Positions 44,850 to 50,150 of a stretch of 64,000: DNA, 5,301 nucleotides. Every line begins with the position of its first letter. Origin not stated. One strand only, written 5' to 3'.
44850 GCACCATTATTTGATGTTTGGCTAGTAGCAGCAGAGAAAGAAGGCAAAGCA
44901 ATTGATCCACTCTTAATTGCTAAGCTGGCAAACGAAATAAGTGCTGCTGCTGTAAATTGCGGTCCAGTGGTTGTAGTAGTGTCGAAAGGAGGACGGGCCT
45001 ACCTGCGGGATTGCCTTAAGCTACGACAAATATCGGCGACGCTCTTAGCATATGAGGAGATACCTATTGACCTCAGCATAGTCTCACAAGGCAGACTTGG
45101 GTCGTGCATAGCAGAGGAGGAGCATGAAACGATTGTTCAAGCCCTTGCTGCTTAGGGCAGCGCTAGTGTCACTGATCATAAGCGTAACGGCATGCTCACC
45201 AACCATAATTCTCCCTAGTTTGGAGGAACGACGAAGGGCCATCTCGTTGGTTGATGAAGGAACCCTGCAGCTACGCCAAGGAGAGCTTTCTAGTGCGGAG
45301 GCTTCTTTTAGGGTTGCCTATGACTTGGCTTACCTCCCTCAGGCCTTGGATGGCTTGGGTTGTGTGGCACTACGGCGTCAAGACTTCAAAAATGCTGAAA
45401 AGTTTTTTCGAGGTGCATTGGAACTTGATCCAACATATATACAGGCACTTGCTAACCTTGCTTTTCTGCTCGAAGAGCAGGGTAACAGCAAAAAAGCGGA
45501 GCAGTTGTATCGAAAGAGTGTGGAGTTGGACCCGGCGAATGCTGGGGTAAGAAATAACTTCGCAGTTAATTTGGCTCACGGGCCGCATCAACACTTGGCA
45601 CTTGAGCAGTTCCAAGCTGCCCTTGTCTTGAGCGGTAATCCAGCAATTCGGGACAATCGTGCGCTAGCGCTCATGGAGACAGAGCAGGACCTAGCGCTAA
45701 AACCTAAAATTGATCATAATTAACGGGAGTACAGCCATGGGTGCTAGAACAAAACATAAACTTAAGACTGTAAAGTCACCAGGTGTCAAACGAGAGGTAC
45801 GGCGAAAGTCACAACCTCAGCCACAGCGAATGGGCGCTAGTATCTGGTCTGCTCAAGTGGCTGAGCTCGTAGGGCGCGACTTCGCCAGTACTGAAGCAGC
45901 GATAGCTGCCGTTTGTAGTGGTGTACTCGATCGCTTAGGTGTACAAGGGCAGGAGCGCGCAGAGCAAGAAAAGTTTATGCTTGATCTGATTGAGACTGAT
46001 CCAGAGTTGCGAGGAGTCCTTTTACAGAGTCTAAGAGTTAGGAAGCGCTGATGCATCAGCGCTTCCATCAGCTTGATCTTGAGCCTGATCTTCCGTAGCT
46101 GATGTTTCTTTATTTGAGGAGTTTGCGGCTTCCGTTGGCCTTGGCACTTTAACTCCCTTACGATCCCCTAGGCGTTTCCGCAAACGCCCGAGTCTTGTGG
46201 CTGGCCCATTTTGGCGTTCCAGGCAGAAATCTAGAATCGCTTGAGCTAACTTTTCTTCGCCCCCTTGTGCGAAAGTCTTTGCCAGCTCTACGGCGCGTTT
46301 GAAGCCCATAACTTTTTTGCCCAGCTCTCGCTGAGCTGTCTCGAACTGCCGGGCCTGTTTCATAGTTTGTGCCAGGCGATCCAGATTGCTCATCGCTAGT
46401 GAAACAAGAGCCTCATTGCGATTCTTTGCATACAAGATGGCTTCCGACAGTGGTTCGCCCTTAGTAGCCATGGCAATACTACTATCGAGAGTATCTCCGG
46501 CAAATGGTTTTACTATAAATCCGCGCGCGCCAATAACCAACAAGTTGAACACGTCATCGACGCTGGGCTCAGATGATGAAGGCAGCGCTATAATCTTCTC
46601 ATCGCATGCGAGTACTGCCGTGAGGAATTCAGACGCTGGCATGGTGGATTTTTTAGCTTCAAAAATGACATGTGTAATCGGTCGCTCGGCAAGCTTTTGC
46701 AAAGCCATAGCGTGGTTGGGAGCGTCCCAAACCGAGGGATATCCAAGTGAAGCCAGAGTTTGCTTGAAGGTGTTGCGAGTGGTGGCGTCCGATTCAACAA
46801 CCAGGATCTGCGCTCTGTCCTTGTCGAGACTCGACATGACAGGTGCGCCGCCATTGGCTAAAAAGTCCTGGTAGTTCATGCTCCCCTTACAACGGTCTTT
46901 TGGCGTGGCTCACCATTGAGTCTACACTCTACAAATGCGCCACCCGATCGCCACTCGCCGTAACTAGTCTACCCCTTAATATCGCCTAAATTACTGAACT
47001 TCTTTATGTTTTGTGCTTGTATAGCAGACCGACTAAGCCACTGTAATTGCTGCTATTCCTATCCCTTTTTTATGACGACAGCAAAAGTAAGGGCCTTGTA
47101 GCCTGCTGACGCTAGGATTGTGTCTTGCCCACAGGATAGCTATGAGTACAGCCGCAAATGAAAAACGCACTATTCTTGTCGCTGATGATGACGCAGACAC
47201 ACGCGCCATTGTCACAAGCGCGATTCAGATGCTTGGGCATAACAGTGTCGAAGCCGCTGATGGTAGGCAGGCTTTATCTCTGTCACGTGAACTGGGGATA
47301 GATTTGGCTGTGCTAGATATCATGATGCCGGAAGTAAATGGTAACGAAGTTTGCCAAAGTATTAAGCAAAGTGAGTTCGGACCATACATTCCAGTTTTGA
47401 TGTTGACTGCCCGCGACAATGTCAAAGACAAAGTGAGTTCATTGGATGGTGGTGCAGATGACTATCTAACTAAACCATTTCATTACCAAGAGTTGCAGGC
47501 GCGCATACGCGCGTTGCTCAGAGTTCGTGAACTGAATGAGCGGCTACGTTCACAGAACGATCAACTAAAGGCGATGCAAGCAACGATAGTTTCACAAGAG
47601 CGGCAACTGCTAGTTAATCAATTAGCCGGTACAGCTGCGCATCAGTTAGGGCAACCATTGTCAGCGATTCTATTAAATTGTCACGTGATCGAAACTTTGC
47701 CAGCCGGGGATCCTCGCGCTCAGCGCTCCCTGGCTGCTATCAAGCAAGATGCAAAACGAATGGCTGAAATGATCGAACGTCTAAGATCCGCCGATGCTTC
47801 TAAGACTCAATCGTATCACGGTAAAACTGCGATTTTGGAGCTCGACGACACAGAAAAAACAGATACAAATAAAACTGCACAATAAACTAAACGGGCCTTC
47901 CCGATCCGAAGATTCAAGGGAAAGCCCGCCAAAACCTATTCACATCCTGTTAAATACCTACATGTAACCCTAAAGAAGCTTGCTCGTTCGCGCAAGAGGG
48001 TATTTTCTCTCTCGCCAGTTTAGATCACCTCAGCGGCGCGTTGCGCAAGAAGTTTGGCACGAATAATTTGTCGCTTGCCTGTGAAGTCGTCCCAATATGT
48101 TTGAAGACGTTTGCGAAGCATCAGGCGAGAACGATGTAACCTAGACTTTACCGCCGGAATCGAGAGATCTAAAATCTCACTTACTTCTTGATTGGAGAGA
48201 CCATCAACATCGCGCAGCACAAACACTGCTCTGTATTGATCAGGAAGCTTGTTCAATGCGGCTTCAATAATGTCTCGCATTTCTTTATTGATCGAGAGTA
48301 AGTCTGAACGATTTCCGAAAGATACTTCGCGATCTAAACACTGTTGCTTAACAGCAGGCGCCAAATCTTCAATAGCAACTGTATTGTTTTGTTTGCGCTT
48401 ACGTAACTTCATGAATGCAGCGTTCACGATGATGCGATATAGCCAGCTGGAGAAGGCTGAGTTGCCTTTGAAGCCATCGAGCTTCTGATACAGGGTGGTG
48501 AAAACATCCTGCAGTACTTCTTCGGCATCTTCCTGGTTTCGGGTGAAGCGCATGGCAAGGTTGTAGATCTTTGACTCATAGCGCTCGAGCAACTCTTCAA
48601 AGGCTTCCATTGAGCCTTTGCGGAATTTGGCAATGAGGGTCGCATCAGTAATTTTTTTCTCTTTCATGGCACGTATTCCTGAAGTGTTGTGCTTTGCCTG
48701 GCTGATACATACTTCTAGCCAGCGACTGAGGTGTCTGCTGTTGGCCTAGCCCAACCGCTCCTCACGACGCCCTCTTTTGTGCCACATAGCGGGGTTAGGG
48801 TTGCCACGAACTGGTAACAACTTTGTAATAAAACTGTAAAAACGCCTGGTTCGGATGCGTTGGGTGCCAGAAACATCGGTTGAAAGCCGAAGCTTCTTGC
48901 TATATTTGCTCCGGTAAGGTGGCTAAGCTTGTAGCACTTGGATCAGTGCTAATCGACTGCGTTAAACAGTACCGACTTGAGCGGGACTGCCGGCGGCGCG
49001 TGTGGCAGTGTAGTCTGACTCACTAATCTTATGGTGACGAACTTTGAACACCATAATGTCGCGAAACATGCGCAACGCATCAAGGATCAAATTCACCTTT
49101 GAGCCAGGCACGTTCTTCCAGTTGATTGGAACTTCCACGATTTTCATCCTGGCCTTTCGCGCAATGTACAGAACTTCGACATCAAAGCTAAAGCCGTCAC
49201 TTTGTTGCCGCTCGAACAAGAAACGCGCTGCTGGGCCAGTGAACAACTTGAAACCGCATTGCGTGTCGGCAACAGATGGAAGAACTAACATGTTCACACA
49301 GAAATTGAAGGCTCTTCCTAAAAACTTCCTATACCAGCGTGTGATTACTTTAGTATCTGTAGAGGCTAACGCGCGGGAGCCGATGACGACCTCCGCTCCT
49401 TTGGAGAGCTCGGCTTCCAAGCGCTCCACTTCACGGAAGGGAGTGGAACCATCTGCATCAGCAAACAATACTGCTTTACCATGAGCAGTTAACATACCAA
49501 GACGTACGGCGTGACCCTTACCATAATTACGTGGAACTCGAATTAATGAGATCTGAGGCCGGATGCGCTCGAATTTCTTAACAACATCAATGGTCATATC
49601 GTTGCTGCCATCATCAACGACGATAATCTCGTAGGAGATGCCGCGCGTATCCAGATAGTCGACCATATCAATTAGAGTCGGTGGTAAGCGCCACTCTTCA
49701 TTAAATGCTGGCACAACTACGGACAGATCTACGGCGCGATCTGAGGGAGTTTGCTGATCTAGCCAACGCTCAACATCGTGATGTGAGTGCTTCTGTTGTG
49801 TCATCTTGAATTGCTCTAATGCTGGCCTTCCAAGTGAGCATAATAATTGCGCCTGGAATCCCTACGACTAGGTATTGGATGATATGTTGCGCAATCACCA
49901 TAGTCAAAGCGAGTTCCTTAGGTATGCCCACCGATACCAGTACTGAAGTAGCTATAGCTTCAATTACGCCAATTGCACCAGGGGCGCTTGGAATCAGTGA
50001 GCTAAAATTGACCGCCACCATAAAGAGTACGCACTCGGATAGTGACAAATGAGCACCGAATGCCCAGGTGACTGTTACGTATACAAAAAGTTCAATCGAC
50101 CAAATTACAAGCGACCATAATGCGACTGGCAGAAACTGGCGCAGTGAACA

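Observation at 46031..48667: Regulatory knot: Glu-for-Asp pseudo-receiver, REC-HisKA protein lacking an ATPase domain, and an ECF sigma factor with no anti-sigma gene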

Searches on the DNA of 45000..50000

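Call 90: search_rna_families(source=window, start=45000, end=50000, threshold=evalue, max_evalue=0.1)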
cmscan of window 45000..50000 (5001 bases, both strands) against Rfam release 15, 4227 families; matches with E-value up to 0.1: 0.
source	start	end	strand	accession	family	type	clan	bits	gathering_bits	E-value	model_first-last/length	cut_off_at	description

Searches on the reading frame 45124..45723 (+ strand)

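Call 3: search_protein_families(library=pfam, proteins=[window:45124-45723:+], max_evalue=0.1)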
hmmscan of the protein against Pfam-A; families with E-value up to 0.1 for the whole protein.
window:45124-45723:+ (199 aa): 21 families
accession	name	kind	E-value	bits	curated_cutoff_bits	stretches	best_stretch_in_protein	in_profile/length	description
PF07719.23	TPR_2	-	3.3e-15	55.3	27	2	107-139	2-34/34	Tetratricopeptide repeat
PF00515.34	TPR_1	-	7.7e-13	48.1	27.8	2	107-139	2-34/34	Tetratricopeptide repeat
PF13181.12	TPR_8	-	2.7e-12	46.2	25.7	2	107-139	2-34/34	Tetratricopeptide repeat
PF13431.12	TPR_17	-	1.1e-11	44.4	24.4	1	95-127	2-34/34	Tetratricopeptide repeat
PF13424.12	TPR_12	-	2.2e-10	41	30.1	1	74-136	5-75/77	Tetratricopeptide repeat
PF13432.12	TPR_16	-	1.9e-09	38.3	32.7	2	78-140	3-65/65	Tetratricopeptide repeat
PF14559.12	TPR_19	-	8.5e-08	32.9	25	1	82-139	1-58/68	Tetratricopeptide repeat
PF13428.12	TPR_14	-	9.9e-08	32.4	23.5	2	108-145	3-40/44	Tetratricopeptide repeat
PF13176.12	TPR_7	-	5.6e-07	29.6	27.9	1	108-138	1-33/36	Tetratricopeptide repeat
PF13414.12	TPR_11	-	9.4e-07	28.9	26.8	2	96-120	18-42/42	TPR repeat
PF23914.1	TPR_CcmH_CycH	-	1.2e-05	25.6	42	1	78-168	56-149/158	Cytochrome c-type biogenesis protein H TPR domain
PF24575.1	TPR_Slam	-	1.9e-05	25.5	35.2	1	113-163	54-104/104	Surface lipoprotein assembly modifier, N-terminal TPR repeats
PF25064.1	ARM_TT21_5th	-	2.2e-05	25.2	27.8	1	81-164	10-96/117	TT21 fifth ARM repeats domain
PF13374.12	TPR_10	-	0.00055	20.3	27.5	1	107-134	3-30/42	Tetratricopeptide repeat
PF07721.20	TPR_4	-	0.0009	20.1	27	0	107-130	2-25/26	Tetratricopeptide repeat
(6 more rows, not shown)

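Call 4: search_protein_families(library=ncbifam, proteins=[window:45124-45723:+], max_evalue=0.1)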
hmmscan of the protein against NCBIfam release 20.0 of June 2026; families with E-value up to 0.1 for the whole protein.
window:45124-45723:+ (199 aa): 23 families
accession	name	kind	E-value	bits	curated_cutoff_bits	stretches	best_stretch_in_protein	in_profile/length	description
TIGR02521.1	type_IV_pilW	equivalog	9.1e-19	67.9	154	2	79-167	38-126/234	type IV pilus biogenesis/stability protein PilW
TIGR02917.1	PEP_TPR_lipo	equivalog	3.2e-14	51.8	312.2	1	39-188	703-852/899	XrtA/PEP-CTERM system TPR-repeat protein PrsT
TIGR00540.1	TPR_hemY_coli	hypoth_equivalog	4.6e-09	35.5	142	1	77-132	331-385/385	heme biosynthesis-associated TPR protein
NF033920.0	C39_PA2778_fam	equivalog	2.7e-08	33.6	150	2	75-136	193-254/255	PA2778 family cysteine peptidase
NF033758.1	gliding_GltE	equivalog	4.4e-08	32.5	225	1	58-168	71-182/411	adventurous gliding motility TPR repeat lipoprotein GltE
NF008520.0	PRK11447.1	equivalog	8.3e-07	27.2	858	2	34-114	346-427/1157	cellulose synthase complex outer membrane protein BcsC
NF040959.1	MamA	equivalog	3e-06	26.8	200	1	79-136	146-203/204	magnetosome protein MamA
NF033762.1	social_mot_Tgl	equivalog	4.6e-06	26.1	225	1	12-132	7-126/252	social motility TPR repeat lipoprotein Tgl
NF008391.2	PRK11189.1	equivalog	5.6e-06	26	250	1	31-126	57-153/297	lipoprotein NlpI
NF002725.1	PRK02603.1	equivalog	1.4e-05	25.2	143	2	85-149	48-115/173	photosystem I assembly protein Ycf3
TIGR03939.1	PGA_TPR_OMP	equivalog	2.2e-05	22.9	366.65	1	50-173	64-187/800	poly-beta-1,6 N-acetyl-D-glucosamine export porin PgaA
NF047371.1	FlcA_CTERM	equivalog_domain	5.3e-05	21.9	300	1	36-137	119-221/646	periplasmic flagellar collar protein FlcA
NF047507.1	TPR_BatC_Lepto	exception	7.9e-05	22.2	175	1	78-127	102-151/214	TPR repeat-containing protein BatC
TIGR00990.1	3a0801s09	subfamily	0.00012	20.9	757.25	1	85-169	412-496/615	mitochondrial import receptor subunit TOM70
TIGR02552.1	LcrH_SycD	equivalog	0.00033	20.4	104.8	1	85-174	31-120/136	SycD/LcrH family type III secretion system chaperone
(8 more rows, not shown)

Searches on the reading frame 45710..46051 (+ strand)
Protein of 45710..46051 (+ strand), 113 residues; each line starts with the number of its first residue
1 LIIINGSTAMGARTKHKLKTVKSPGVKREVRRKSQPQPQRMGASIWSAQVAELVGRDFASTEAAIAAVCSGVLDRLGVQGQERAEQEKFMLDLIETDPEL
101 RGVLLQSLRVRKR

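Call 3: search_protein_families(library=pfam, proteins=[window:45710-46051:+], max_evalue=0.1)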
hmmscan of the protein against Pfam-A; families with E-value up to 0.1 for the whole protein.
window:45710-46051:+ (113 aa): 0 families

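Call 4: search_protein_families(library=ncbifam, proteins=[window:45710-46051:+], max_evalue=0.1)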
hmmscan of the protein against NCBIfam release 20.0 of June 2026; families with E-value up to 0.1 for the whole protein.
window:45710-46051:+ (113 aa): 1 family
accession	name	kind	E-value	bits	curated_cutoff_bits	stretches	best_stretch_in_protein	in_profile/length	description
TIGR01449.2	PGP_bact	equivalog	0.056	13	180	1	31-94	139-206/213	phosphoglycolate phosphatase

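Call 74: search_protein_families(library=ncbifam, proteins=[window:45737-46051:+], max_evalue=0.01)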
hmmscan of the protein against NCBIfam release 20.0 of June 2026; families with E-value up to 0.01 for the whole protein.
window:45737-46051:+ (104 aa): 0 families

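Call 103: search_protein_families(library=padloc, proteins=[window:45737-46051:+], max_evalue=0.01)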
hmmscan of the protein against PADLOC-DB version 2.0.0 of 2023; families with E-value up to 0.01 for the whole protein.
window:45737-46051:+ (104 aa): 0 families
